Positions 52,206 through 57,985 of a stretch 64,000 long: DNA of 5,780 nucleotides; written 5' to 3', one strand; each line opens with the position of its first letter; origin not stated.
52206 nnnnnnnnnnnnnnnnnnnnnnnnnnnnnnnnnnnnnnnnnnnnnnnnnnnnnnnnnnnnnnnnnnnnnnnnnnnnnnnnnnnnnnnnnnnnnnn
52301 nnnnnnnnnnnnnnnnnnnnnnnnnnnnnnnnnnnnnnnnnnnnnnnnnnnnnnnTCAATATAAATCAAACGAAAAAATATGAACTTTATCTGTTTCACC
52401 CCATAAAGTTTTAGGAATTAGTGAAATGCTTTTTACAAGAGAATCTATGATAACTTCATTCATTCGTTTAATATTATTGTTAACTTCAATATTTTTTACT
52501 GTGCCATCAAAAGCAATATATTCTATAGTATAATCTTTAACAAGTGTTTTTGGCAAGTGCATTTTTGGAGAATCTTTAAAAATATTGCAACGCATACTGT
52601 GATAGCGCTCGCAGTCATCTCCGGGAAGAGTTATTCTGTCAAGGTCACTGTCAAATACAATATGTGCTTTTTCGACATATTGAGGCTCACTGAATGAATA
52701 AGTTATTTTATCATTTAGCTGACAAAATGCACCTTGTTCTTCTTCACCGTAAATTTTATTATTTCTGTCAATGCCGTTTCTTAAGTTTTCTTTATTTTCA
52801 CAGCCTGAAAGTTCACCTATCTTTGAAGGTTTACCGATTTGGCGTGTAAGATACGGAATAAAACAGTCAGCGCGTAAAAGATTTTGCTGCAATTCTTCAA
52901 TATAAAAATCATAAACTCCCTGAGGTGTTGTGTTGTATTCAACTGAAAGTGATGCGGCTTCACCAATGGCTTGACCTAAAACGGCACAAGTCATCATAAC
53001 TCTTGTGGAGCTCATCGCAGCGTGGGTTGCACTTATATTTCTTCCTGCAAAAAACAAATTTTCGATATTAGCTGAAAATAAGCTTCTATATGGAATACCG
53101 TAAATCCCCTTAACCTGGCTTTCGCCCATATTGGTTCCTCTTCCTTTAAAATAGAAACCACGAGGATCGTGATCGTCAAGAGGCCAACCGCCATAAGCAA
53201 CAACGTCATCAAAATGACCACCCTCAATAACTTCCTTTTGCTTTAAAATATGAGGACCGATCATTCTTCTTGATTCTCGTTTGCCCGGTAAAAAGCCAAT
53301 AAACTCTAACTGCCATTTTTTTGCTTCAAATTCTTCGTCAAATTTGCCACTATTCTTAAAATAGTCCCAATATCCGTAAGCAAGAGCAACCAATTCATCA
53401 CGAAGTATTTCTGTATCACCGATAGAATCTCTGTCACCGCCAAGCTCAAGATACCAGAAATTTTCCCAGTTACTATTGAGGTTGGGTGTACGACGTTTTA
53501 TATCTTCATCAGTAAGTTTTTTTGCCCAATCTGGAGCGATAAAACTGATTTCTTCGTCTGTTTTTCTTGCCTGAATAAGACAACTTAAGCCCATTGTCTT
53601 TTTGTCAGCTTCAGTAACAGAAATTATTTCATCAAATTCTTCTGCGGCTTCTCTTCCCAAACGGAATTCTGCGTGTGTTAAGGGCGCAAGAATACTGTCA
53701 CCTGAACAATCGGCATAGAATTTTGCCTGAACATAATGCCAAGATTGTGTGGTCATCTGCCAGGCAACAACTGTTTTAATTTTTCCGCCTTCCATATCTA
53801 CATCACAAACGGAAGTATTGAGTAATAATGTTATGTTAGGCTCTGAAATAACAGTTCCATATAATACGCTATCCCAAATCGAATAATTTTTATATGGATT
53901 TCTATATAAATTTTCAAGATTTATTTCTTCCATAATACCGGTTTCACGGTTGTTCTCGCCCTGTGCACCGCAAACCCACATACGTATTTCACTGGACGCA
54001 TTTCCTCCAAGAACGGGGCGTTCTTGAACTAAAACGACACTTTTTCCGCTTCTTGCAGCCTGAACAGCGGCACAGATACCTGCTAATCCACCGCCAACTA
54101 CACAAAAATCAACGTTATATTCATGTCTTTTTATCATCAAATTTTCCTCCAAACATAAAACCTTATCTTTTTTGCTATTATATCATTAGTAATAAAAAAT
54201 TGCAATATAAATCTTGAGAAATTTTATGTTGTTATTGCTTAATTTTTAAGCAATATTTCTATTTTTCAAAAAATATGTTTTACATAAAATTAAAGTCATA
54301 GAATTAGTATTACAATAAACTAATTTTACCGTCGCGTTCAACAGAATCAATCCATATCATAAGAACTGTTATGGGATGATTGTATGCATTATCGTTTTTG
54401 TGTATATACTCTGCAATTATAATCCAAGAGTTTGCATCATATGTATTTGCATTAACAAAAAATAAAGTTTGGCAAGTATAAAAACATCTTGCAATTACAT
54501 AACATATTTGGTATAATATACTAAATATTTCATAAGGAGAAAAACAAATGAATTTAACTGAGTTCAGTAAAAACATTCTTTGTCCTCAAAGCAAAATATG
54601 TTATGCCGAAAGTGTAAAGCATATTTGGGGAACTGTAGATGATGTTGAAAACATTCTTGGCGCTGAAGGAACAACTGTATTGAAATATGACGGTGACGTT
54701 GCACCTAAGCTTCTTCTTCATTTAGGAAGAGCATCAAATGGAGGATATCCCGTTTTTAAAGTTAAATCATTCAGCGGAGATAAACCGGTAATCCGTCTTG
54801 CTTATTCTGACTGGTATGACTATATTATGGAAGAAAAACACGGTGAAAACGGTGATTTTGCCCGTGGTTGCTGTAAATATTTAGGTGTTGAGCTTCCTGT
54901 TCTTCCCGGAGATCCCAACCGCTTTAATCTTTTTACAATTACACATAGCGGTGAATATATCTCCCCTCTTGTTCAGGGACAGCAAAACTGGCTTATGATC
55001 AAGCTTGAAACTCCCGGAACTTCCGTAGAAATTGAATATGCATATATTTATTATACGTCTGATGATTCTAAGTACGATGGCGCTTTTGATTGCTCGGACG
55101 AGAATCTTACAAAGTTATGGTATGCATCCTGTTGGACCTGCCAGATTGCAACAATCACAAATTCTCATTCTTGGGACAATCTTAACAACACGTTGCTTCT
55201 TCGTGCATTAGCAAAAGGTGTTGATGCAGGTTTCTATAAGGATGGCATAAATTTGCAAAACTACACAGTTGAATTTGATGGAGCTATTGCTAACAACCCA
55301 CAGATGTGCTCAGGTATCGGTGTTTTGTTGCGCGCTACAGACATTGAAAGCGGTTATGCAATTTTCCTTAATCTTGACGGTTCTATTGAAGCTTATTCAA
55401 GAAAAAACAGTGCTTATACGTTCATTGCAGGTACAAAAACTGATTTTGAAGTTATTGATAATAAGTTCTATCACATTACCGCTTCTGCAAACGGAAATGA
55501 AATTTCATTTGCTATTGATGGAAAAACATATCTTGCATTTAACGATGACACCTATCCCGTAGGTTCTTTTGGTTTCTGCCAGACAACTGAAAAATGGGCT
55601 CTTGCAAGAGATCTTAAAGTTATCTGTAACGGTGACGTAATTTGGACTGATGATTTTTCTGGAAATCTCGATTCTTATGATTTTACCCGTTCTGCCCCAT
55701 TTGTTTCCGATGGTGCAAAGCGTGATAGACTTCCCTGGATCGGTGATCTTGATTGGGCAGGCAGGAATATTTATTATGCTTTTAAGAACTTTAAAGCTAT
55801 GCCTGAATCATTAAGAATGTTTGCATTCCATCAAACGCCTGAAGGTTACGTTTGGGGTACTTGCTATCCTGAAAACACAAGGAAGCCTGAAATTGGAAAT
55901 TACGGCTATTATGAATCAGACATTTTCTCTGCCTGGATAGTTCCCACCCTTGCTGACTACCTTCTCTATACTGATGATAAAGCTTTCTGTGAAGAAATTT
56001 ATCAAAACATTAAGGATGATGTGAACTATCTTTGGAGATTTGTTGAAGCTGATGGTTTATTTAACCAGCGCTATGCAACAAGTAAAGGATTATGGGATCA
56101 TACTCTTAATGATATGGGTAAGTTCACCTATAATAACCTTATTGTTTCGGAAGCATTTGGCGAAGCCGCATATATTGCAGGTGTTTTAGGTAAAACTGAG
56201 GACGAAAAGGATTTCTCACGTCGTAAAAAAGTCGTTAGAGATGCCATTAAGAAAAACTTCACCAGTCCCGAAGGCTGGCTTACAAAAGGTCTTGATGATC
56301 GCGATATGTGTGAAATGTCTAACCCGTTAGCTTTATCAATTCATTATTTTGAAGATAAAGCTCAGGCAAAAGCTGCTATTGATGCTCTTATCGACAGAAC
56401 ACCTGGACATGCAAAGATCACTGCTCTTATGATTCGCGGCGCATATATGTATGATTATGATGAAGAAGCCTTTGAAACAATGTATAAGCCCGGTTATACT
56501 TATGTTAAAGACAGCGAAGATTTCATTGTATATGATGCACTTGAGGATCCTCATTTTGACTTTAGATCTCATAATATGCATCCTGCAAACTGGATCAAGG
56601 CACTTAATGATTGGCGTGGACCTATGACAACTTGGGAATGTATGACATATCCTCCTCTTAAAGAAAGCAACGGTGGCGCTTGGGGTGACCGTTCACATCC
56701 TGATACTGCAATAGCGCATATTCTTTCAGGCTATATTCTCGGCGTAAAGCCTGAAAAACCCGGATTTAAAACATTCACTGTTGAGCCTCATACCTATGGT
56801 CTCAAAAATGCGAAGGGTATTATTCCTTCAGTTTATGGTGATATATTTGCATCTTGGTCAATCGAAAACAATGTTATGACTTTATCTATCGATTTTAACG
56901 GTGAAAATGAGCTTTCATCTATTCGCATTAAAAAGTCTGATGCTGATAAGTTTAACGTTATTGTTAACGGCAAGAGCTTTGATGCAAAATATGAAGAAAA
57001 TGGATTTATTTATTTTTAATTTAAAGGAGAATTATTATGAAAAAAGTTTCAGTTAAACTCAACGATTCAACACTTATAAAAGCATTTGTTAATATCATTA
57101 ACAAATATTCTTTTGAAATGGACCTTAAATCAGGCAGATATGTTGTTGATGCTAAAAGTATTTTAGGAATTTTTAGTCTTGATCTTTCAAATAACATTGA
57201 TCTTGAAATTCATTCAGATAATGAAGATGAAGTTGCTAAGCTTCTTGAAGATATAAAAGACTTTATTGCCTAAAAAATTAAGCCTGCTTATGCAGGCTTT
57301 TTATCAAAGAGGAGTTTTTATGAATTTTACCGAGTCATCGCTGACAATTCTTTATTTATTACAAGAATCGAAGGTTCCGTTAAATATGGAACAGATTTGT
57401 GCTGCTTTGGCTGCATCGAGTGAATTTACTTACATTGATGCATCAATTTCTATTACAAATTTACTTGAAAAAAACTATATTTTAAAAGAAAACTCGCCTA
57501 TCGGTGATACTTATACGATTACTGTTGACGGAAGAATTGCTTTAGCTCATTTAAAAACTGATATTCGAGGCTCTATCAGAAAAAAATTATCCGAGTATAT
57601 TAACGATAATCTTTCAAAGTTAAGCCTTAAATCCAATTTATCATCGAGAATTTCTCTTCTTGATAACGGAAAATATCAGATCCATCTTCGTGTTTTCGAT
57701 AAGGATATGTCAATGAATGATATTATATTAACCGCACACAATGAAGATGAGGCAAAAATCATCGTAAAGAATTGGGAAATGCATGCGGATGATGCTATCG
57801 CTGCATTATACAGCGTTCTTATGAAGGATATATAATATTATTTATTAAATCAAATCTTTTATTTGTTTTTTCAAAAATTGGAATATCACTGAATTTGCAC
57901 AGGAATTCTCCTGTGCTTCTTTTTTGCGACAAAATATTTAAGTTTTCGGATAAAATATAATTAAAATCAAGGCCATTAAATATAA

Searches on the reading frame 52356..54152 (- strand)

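Call 49: search_protein_families(library=pfam, proteins=[window:52356-54152:-], max_evalue=0.00001)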
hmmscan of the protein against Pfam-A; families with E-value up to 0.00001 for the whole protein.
window:52356-54152:- (598 aa): 4 families
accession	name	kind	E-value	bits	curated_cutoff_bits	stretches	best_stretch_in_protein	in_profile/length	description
PF12831.13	FAD_oxidored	-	8.4e-85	286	27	1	15-425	1-416/416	FAD dependent oxidoreductase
PF13450.12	NAD_binding_8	-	7.2e-09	36.2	21.9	1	18-55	1-38/68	NAD(P)-binding Rossmann-like domain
PF00890.30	FAD_binding_2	-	5e-08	33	20.4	1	15-52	1-38/414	FAD binding domain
PF01266.30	DAO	-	4.7e-07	30.1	27.9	1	15-61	1-47/353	FAD dependent oxidoreductase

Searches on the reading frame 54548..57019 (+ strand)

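Call 49: search_protein_families(library=pfam, proteins=[window:54548-57019:+], max_evalue=0.00001)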
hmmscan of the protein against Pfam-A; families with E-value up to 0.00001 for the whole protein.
window:54548-57019:+ (823 aa): 2 families
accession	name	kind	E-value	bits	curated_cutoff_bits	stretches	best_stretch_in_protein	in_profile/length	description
PF17389.8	Bac_rhamnosid6H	-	2.1e-13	50.7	24.5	1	387-618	33-254/339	Bacterial alpha-L-rhamnosidase 6 hairpin glycosidase domain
PF17390.7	Bac_rhamnosid_C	-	3.5e-09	36.8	22.1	1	732-782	1-52/78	Bacterial alpha-L-rhamnosidase C-terminal domain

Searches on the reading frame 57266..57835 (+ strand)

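Call 49: search_protein_families(library=pfam, proteins=[window:57266-57835:+], max_evalue=0.00001)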
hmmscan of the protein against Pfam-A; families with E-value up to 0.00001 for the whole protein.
window:57266-57835:+ (189 aa): 1 family
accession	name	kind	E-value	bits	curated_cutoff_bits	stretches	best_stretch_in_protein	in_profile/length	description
PF14277.12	DUF4364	-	7.9e-27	94.5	26.9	1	26-179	3-156/162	Domain of unknown function (DUF4364)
